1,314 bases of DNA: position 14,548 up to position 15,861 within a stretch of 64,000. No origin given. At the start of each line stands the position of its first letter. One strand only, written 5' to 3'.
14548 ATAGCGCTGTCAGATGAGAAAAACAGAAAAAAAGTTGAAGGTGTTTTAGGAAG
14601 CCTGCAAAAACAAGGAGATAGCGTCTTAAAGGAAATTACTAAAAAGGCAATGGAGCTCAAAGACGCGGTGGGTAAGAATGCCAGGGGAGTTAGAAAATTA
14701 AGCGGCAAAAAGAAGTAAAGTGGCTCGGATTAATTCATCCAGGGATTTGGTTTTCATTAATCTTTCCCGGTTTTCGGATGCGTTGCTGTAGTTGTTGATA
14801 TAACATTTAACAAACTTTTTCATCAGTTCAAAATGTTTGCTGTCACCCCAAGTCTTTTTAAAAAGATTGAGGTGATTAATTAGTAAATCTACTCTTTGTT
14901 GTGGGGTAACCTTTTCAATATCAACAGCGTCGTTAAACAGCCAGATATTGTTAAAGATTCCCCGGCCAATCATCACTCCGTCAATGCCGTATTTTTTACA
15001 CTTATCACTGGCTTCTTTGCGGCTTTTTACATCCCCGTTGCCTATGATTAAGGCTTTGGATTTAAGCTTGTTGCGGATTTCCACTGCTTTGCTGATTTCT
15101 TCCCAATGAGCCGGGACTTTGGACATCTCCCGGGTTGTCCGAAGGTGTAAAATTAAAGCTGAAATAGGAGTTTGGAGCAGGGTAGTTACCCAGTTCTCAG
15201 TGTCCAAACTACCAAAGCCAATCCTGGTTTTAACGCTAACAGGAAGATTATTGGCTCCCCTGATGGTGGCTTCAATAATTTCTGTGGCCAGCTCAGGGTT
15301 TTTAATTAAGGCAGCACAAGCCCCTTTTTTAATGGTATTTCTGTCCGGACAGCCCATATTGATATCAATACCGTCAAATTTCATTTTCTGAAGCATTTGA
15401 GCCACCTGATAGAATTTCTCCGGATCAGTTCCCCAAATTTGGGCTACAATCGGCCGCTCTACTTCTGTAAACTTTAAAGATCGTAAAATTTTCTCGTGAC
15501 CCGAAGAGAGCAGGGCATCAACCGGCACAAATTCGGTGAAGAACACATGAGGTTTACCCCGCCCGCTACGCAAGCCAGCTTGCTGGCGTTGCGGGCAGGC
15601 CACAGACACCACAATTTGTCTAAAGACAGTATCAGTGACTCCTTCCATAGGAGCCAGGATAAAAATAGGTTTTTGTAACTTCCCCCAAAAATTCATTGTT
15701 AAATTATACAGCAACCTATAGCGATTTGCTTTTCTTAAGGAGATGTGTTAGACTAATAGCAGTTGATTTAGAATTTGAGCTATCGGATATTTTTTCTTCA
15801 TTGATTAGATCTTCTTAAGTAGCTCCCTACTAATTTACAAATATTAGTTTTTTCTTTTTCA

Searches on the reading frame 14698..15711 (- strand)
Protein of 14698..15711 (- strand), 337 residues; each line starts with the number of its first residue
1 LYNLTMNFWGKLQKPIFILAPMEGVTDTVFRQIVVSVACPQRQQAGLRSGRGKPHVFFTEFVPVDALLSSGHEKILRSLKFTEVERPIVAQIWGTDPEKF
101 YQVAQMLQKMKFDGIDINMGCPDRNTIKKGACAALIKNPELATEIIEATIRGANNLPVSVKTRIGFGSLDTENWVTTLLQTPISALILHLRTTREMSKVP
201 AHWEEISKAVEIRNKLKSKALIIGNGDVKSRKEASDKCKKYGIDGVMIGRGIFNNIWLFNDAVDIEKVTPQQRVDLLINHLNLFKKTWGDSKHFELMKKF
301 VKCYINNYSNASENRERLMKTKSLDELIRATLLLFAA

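Call 77: search_protein_families(library=pfam, proteins=[window:14698-15711:-], max_evalue=0.001)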
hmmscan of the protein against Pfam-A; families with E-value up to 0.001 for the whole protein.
window:14698-15711:- (337 aa): 1 family
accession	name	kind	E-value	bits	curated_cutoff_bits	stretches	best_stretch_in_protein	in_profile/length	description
PF01207.24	Dus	-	1.6e-52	179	20.4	1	18-326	1-297/311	Dihydrouridine synthase (Dus)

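Call 87: search_solved_structures(query=window:14698-15711:-, show_alignments=1, max_evalue=1e-10)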
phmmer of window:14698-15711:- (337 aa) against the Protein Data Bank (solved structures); distinct sequences matched with E-value up to 1e-10: 12.
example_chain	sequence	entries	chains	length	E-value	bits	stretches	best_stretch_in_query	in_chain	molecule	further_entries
1vhn_A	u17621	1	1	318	1.1e-25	93.6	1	58-325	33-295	putative flavin oxidoreductase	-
6ei9_A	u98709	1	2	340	1.1e-17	67.3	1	78-317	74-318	tRNA-dihydrouridine synthase B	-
4bf9_A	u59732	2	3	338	1.3e-16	63.8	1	18-319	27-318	TRNA-DIHYDROURIDINE SYNTHASE C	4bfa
3w9z_A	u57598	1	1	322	1.5e-16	63.6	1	19-319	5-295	tRNA-dihydrouridine synthase C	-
4yco_A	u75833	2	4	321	2e-15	59.9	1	18-319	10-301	tRNA-dihydrouridine synthase C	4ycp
3b0p_A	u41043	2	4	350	6.2e-15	58.3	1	58-262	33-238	tRNA-dihydrouridine synthase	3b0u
3b0v_C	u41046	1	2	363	6.3e-15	58.3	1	58-262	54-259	tRNA-dihydrouridine synthase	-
6ezc_A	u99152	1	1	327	2e-12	50.1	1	86-251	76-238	tRNA-dihydrouridine(20) synthase [NAD(P)+]-like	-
6eza_A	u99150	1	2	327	2e-12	50.1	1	86-251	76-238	tRNA-dihydrouridine(20) synthase [NAD(P)+]-like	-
6ezb_A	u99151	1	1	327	2.1e-12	50.1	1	86-251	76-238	tRNA-dihydrouridine(20) synthase [NAD(P)+]-like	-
4wfs_A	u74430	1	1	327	2.1e-12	50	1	86-251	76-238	tRNA-dihydrouridine(20) synthase [NAD(P)+]-like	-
4xp7_A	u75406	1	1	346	2.4e-12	49.9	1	86-251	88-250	tRNA-dihydrouridine(20) synthase [NAD(P)+]-like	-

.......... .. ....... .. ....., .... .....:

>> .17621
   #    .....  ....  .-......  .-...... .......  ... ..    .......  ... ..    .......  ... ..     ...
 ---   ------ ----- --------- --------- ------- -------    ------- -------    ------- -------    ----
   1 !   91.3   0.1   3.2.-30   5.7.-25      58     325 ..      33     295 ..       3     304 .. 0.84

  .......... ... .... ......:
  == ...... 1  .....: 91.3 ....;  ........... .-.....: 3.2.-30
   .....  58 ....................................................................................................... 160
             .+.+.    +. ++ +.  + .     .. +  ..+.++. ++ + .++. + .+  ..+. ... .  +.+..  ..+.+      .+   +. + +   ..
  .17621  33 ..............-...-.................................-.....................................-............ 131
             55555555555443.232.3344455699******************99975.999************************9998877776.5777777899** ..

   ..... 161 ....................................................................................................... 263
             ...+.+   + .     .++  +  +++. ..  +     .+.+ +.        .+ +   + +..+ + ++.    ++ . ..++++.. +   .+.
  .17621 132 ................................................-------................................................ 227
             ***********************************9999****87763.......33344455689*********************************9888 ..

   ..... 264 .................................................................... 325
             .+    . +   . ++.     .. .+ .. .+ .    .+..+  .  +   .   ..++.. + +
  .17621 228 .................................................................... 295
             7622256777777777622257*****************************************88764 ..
